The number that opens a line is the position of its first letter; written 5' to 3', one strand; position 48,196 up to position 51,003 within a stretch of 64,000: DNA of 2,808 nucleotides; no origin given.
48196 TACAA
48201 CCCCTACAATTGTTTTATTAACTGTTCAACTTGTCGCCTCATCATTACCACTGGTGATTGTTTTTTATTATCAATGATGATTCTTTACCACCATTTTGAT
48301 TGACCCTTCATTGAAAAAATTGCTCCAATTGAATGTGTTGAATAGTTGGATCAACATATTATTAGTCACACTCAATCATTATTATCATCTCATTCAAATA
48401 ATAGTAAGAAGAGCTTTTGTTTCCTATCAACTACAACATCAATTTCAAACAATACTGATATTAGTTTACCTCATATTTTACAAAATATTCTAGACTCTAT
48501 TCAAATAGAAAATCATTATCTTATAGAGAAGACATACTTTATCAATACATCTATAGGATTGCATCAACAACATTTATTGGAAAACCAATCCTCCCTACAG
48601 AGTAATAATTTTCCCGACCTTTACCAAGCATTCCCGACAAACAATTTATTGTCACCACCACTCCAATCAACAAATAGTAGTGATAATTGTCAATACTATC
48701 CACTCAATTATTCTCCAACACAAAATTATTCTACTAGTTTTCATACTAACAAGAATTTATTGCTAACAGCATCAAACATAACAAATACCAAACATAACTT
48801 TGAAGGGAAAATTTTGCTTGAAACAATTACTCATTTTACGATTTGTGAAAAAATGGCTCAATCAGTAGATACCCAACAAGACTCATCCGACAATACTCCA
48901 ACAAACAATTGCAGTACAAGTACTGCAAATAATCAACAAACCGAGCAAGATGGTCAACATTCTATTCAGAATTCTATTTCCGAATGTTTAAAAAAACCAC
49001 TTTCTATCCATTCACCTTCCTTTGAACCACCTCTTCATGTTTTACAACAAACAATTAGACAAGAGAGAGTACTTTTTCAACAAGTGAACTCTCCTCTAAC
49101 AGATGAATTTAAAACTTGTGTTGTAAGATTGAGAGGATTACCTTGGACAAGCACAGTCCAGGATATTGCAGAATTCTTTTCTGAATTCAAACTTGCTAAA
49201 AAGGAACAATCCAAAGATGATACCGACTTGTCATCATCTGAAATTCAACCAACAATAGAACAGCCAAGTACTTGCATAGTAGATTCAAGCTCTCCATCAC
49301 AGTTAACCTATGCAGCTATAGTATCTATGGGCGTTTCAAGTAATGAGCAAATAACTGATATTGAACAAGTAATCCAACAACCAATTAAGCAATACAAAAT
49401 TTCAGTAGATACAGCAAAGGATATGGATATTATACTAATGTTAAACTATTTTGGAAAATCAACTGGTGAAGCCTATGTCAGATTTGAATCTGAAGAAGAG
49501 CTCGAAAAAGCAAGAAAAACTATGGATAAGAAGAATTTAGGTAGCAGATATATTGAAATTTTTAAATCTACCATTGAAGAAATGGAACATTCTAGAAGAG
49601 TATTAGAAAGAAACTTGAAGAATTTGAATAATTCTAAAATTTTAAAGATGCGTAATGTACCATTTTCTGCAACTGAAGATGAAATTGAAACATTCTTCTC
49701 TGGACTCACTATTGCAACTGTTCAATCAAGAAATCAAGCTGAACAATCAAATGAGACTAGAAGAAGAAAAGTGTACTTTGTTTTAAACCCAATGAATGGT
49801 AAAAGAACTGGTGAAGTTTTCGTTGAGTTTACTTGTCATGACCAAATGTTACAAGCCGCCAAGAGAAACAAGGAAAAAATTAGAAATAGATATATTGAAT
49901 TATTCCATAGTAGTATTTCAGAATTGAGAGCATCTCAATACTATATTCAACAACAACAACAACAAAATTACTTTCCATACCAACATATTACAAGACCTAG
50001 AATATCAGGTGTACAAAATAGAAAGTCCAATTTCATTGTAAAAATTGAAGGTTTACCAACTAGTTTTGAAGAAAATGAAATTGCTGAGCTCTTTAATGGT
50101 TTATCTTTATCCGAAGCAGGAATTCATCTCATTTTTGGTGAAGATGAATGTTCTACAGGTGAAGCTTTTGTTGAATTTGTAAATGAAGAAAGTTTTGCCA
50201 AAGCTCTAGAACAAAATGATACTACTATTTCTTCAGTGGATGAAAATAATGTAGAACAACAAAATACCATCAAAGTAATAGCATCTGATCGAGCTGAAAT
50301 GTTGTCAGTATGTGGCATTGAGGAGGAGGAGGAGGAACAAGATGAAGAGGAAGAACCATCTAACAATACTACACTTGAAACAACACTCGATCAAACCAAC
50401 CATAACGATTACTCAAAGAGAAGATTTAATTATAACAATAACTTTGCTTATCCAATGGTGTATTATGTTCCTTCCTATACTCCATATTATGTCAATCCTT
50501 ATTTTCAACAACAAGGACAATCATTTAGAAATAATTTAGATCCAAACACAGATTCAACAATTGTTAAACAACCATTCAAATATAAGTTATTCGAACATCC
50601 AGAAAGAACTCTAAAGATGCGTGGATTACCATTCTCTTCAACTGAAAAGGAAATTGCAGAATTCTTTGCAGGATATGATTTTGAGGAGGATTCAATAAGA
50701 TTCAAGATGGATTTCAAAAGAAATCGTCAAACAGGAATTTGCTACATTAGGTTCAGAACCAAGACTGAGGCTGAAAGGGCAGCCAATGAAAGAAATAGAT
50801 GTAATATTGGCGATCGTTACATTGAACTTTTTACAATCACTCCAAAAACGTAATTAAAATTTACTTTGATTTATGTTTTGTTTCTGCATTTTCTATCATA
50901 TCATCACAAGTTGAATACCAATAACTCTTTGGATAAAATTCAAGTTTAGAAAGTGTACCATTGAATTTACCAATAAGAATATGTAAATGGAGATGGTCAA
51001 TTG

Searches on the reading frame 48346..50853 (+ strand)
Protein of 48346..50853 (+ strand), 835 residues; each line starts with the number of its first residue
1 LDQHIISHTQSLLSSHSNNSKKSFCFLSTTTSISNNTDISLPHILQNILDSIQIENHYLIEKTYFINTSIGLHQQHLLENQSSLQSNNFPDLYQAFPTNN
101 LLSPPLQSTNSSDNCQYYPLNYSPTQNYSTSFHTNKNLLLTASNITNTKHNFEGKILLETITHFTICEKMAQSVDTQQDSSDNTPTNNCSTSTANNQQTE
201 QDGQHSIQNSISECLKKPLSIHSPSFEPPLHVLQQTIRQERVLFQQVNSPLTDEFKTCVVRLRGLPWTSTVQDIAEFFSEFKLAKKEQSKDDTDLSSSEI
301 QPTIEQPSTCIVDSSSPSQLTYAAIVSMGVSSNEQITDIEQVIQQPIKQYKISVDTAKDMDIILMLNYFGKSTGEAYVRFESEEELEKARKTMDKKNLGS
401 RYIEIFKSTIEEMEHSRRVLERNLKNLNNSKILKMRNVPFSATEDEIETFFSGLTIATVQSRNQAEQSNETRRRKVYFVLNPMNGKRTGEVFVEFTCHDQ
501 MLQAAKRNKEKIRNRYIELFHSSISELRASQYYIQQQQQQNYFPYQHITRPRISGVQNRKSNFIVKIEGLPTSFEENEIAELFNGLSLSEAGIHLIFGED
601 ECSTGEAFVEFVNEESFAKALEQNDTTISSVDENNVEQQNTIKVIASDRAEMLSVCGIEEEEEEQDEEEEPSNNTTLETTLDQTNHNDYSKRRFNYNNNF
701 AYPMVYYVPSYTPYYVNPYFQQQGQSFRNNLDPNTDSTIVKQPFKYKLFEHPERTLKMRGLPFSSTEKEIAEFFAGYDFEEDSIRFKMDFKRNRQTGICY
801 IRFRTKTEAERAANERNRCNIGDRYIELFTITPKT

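Call 66: search_protein_families(library=pfam, proteins=[window:48346-50853:+], max_evalue=0.1)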
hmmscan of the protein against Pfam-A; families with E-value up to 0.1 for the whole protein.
window:48346-50853:+ (835 aa): 5 families
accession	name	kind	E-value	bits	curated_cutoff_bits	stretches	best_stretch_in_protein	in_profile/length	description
PF00076.28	RRM_1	-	5.7e-29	100.2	20.7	3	758-826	3-69/70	RNA recognition motif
PF08777.17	RRM_3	-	0.001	19.6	22.9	0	756-819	4-60/102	RNA binding motif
PF17025.10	DUF5099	-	0.0016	19.4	27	1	127-168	63-104/108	Domain of unknown function (DUF5099)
PF14605.12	Nup35_RRM_2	-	0.035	14.4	27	0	367-389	30-52/53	Nup53/35/40-type RNA recognition motif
PF11767.14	SET_assoc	-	0.098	12.7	24.1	0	795-818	33-55/66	Histone lysine methyltransferase SET associated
